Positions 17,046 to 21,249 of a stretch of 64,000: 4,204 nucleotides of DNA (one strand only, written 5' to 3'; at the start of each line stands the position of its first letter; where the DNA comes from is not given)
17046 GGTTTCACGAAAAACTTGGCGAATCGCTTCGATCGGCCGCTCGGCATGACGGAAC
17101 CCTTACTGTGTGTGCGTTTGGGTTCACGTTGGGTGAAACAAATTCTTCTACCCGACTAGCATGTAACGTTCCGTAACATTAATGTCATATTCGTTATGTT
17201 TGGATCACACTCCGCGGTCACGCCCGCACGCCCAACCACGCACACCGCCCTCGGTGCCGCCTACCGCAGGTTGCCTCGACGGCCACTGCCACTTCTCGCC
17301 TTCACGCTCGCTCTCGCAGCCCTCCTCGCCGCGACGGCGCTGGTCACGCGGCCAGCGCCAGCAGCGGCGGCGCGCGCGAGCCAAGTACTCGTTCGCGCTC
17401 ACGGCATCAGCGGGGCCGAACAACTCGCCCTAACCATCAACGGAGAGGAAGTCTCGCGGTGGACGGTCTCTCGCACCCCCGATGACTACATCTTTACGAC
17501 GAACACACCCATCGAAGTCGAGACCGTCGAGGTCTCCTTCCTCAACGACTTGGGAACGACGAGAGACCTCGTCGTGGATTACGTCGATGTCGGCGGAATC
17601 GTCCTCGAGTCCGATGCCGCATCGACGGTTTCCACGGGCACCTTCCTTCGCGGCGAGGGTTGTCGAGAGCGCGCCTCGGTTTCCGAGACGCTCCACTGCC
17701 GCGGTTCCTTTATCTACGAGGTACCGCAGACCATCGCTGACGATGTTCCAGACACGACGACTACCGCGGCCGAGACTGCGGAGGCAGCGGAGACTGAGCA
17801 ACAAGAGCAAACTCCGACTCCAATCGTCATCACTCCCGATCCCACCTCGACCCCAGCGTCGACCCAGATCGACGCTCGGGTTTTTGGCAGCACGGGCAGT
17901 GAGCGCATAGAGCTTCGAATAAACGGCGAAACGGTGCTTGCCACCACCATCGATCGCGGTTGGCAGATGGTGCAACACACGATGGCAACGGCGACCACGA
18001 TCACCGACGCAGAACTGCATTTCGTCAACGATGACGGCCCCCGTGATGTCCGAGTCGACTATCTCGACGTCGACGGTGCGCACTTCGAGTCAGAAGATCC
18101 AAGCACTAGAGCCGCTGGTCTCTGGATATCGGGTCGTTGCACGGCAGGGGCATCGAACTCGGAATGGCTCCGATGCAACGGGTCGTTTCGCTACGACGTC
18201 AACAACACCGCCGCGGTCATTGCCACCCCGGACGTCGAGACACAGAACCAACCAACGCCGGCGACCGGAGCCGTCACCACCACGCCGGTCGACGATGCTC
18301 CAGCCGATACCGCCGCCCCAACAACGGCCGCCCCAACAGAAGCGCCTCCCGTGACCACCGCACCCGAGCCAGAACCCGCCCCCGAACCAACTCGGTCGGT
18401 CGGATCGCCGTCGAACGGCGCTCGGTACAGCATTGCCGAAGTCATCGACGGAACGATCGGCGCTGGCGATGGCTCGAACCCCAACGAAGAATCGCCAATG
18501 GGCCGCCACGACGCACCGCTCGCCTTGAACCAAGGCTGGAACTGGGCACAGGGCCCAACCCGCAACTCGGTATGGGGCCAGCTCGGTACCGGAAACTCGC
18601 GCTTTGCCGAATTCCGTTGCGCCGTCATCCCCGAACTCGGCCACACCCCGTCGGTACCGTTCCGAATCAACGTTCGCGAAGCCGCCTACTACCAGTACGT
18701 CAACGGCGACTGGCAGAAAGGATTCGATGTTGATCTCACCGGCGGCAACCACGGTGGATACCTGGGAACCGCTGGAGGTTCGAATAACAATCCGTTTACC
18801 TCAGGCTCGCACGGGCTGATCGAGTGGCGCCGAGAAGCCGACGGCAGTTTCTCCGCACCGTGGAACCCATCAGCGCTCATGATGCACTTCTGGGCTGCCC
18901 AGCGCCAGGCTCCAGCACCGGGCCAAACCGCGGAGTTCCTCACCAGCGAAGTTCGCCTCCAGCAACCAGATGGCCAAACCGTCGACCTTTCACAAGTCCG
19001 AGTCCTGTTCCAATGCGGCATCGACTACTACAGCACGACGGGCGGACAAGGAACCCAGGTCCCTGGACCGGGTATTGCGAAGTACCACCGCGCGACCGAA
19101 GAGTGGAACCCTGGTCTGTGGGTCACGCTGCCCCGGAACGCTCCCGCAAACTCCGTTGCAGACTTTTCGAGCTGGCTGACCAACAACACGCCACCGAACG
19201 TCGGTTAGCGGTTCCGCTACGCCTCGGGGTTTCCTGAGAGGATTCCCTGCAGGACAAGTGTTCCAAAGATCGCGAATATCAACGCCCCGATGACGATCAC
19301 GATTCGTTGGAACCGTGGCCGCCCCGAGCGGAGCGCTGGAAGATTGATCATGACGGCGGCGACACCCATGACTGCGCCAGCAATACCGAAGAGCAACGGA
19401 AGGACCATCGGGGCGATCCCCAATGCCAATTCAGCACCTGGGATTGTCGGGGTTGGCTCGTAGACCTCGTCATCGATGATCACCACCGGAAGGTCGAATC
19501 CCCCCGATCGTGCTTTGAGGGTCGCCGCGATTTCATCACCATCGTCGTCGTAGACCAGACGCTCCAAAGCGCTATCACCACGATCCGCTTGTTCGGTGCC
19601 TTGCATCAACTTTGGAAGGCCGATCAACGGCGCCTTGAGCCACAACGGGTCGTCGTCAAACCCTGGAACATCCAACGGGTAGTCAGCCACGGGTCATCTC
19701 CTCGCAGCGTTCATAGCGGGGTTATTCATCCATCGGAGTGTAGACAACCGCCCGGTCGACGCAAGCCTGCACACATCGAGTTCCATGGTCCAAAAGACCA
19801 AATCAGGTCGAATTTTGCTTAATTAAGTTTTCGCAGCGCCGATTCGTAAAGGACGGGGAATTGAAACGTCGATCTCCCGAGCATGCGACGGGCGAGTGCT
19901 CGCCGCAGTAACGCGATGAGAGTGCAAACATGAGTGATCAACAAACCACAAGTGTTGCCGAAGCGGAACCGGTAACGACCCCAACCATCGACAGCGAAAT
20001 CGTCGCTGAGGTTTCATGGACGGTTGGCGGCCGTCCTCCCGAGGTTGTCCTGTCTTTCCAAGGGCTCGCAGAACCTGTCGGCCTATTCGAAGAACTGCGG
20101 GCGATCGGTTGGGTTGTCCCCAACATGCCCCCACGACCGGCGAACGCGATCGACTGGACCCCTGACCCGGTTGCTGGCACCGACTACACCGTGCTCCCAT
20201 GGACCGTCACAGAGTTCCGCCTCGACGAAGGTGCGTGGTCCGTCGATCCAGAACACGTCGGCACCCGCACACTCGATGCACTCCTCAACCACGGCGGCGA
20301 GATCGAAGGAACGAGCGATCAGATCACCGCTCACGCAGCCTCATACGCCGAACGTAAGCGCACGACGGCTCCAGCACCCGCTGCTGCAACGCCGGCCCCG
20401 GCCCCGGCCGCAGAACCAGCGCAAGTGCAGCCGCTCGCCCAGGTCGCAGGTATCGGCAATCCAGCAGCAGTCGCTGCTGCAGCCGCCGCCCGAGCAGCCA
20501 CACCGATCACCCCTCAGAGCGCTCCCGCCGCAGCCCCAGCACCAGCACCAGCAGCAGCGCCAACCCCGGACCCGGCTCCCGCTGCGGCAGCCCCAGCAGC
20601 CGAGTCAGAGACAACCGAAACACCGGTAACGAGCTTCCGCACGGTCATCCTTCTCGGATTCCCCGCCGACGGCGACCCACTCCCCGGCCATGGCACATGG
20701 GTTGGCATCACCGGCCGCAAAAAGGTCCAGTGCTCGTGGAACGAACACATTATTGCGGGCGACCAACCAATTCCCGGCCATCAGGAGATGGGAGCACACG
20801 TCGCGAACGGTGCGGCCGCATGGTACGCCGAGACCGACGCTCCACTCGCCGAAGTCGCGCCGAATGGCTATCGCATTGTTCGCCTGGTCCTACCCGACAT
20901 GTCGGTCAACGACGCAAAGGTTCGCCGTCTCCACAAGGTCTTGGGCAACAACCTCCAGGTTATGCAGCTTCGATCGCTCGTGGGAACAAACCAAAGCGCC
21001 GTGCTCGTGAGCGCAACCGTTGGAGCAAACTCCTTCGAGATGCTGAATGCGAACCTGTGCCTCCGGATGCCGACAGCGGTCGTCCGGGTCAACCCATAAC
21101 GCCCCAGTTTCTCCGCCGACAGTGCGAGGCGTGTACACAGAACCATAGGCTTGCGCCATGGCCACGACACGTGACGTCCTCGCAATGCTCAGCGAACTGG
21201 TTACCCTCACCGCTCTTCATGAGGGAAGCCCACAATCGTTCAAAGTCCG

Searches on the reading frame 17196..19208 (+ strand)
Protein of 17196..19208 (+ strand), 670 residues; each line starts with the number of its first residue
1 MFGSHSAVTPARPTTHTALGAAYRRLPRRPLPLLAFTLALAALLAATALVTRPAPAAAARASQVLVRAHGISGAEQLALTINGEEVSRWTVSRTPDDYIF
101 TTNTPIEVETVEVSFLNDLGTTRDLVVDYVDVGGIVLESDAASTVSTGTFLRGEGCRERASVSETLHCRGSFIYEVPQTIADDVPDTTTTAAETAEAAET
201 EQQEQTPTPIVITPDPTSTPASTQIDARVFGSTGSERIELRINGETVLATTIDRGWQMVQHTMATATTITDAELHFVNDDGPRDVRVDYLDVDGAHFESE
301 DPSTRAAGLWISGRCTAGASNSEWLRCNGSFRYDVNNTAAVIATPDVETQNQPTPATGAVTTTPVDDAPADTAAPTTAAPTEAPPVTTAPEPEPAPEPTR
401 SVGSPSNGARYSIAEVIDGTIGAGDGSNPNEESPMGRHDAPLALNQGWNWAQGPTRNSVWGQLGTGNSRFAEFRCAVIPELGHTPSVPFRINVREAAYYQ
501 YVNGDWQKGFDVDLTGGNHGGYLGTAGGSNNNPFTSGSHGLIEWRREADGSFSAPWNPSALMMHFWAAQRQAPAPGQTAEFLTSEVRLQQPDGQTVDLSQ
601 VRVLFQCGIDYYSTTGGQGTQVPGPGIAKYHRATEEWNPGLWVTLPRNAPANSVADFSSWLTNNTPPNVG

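Call 3: search_protein_families(library=pfam, proteins=[window:17196-19208:+], max_evalue=1)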
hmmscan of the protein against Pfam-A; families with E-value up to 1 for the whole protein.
window:17196-19208:+ (670 aa): 2 families
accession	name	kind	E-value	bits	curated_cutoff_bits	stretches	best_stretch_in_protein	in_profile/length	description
PF16841.11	CBM60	-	1.8e-19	70.4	28.2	2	64-146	2-90/91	Ca-dependent carbohydrate-binding module xylan-binding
PF11219.13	DUF3014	-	0.079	13.6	25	1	455-507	75-128/156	Protein of unknown function (DUF3014)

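Call 46: search_protein_families(library=ncbifam, proteins=[window:17196-19208:+], max_evalue=0.01)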
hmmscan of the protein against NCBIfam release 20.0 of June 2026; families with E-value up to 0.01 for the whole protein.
window:17196-19208:+ (670 aa): 0 families

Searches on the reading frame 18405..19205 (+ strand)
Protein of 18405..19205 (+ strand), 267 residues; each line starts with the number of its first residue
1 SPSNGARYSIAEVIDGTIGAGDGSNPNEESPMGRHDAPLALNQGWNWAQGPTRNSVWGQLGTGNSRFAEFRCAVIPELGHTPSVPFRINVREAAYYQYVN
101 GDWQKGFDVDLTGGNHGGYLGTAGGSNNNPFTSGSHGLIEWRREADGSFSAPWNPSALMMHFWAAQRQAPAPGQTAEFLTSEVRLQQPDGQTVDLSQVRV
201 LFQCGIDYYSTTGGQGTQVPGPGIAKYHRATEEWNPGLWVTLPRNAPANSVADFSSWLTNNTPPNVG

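Call 45: search_solved_structures(query=window:18405-19205:+, max_evalue=10)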
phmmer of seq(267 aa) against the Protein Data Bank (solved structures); distinct sequences matched with E-value up to 10: 5.
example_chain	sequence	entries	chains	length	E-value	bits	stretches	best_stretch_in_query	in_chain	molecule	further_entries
7p48_i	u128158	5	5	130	0.31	13.8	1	61-160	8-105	30S ribosomal protein S9 | Small ribosomal subunit protein uS9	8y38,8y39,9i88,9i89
5nd8_i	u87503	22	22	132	0.31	13.8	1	61-160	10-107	30S ribosomal protein S9 | Small ribosomal subunit protein uS9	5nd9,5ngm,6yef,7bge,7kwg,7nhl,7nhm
5li0_i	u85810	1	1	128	0.32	13.8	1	61-160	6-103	30S ribosomal protein S9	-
5tcu_SH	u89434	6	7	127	0.32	13.8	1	61-160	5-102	30S ribosomal protein S9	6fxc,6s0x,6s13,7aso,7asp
3ou2_A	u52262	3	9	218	0.53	13.1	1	136-199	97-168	SAM-dependent methyltransferase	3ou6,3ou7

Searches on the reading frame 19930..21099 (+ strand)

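Call 46: search_protein_families(library=ncbifam, proteins=[window:19930-21099:+], max_evalue=0.01)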
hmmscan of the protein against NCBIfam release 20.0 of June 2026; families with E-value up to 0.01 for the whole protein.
window:19930-21099:+ (389 aa): 1 family
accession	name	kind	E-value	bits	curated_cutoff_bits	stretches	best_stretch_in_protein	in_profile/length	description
NF008975.0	PRK12323.1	equivalog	4.5e-05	22.4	875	1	132-276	381-527/709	DNA polymerase III subunit gamma/tau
